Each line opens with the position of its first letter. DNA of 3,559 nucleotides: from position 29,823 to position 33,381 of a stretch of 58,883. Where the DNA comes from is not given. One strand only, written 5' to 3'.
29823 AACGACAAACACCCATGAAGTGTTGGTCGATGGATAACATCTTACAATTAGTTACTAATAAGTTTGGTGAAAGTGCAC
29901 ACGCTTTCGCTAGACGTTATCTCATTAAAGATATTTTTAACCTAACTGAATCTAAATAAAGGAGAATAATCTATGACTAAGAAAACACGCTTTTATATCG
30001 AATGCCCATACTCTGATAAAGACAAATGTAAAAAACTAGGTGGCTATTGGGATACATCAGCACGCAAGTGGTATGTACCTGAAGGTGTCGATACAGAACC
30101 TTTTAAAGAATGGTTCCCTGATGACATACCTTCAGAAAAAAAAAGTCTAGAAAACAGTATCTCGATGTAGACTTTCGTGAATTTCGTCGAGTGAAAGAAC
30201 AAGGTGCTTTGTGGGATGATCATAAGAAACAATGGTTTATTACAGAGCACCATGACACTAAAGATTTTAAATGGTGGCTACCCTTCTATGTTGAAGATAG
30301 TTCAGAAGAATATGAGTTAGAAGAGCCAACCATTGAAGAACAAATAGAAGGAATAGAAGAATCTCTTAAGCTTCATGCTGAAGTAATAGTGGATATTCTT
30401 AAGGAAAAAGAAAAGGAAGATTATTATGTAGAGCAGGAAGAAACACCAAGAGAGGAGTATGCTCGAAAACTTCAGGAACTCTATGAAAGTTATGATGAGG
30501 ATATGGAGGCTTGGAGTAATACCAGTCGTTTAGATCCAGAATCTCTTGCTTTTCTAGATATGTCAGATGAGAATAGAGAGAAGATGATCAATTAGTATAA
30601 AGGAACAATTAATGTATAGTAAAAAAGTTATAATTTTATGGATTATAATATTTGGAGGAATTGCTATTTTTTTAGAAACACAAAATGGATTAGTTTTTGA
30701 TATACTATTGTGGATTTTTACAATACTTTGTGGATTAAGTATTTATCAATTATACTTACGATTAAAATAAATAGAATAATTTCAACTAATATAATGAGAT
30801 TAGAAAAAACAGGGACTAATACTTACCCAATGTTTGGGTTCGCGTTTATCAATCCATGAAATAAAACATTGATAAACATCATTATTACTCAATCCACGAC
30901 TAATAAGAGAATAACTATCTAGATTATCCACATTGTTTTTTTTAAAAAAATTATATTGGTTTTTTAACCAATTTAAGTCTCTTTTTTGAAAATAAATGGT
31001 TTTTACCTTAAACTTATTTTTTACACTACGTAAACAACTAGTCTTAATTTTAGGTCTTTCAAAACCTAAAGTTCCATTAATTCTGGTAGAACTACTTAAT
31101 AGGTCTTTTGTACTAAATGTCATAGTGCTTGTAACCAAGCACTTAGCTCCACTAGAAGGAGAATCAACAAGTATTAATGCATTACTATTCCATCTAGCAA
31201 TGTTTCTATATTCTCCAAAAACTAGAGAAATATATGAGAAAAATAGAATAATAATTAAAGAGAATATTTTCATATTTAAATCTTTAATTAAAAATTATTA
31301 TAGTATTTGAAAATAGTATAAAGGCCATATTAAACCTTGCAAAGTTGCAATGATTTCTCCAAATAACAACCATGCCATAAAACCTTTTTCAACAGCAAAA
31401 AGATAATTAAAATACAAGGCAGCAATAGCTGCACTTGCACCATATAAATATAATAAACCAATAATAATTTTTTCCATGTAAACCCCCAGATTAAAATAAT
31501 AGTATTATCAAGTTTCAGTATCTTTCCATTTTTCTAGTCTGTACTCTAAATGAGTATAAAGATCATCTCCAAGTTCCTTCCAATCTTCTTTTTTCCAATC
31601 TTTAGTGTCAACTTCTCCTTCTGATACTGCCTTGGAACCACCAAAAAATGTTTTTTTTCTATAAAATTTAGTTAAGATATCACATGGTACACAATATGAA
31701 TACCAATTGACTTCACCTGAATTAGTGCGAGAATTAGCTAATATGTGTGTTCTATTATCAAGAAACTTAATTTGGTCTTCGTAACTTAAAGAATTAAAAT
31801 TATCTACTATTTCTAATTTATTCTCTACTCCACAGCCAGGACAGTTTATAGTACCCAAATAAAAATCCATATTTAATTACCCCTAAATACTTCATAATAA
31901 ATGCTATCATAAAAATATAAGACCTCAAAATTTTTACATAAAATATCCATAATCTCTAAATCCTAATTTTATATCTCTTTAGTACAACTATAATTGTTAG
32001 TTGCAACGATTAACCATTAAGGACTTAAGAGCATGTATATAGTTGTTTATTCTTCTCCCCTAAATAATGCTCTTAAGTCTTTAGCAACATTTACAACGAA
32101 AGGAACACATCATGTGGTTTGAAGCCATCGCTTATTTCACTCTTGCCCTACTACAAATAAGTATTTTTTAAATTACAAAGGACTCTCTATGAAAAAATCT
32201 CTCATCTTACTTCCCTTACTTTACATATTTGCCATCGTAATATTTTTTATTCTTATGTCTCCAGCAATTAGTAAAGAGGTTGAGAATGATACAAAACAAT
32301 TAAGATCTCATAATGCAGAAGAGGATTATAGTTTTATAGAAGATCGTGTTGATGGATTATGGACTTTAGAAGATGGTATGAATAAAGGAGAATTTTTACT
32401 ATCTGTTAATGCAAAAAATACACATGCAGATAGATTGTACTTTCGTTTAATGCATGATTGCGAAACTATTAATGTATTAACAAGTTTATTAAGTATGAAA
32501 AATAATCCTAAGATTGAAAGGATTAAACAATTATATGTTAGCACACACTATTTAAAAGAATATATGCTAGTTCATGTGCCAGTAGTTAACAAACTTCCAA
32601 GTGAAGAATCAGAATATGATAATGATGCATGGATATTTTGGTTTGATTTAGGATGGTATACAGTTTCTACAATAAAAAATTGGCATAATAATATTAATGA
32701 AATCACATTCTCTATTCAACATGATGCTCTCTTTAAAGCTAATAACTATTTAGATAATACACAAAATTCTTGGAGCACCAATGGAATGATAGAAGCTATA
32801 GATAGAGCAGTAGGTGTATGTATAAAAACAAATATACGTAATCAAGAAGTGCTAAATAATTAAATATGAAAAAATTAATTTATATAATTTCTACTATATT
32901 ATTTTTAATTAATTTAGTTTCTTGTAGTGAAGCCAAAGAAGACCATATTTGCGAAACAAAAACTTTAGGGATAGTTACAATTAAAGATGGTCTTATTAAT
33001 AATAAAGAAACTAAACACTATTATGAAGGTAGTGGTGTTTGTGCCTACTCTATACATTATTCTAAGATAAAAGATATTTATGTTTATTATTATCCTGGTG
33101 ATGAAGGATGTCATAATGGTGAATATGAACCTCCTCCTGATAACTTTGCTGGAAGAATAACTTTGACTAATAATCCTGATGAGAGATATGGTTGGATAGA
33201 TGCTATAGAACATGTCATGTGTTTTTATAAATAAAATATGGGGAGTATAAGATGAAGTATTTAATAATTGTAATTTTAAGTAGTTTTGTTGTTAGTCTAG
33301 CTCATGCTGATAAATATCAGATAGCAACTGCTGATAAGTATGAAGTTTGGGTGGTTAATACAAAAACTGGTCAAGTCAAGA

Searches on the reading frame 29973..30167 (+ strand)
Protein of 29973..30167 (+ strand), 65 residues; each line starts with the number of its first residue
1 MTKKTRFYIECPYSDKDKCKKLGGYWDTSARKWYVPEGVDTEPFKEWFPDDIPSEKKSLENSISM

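Call 53: search_protein_families(library=pfam, proteins=[window:29973-30167:+], max_evalue=0.01)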
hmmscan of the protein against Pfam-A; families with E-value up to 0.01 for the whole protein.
window:29973-30167:+ (65 aa): 1 family
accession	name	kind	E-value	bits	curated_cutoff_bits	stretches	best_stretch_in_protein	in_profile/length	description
PF18974.5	DUF5710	-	1.3e-18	66.8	26.5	1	6-49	1-44/44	Domain of unknown function (DUF5710)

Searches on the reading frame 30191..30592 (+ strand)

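Call 53: search_protein_families(library=pfam, proteins=[window:30191-30592:+], max_evalue=0.01)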
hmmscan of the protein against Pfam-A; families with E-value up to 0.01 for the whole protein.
window:30191-30592:+ (134 aa): 1 family
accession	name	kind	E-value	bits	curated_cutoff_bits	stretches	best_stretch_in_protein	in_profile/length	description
PF18974.5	DUF5710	-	1.4e-05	25.1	26.5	1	2-31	15-44/44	Domain of unknown function (DUF5710)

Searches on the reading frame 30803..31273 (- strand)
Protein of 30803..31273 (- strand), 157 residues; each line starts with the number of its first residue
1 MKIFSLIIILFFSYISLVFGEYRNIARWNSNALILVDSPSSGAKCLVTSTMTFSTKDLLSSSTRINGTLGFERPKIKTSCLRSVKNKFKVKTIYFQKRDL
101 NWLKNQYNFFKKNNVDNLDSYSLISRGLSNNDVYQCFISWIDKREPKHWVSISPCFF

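Call 53: search_protein_families(library=pfam, proteins=[window:30803-31273:-], max_evalue=0.01)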
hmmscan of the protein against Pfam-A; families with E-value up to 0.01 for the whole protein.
window:30803-31273:- (157 aa): 1 family
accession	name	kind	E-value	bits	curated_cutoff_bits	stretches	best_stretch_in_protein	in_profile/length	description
PF00884.28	Sulfatase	-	0.0046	16.8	25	1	22-135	26-136/301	Sulfatase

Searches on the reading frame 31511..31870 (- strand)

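Call 53: search_protein_families(library=pfam, proteins=[window:31511-31870:-], max_evalue=0.01)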
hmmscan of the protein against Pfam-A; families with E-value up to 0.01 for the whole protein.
window:31511-31870:- (120 aa): 1 family
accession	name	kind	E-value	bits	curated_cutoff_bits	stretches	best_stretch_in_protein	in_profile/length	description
PF23768.1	DUF7167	-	0.0069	16.9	24.4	0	2-39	4-41/60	Domain of unknown function (DUF7167)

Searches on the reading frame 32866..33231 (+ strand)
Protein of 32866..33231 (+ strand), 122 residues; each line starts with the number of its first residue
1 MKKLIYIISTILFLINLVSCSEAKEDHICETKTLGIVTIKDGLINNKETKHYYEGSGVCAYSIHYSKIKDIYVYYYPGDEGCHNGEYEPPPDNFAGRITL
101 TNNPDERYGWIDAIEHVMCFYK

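Call 53: search_protein_families(library=pfam, proteins=[window:32866-33231:+], max_evalue=0.01)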
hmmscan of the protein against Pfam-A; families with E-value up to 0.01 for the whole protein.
window:32866-33231:+ (122 aa): 1 family
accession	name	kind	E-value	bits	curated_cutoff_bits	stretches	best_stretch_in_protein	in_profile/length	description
PF24880.1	DUF7738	-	0.0076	17.1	24.6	0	42-109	39-97/103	Domain of unknown function (DUF7738)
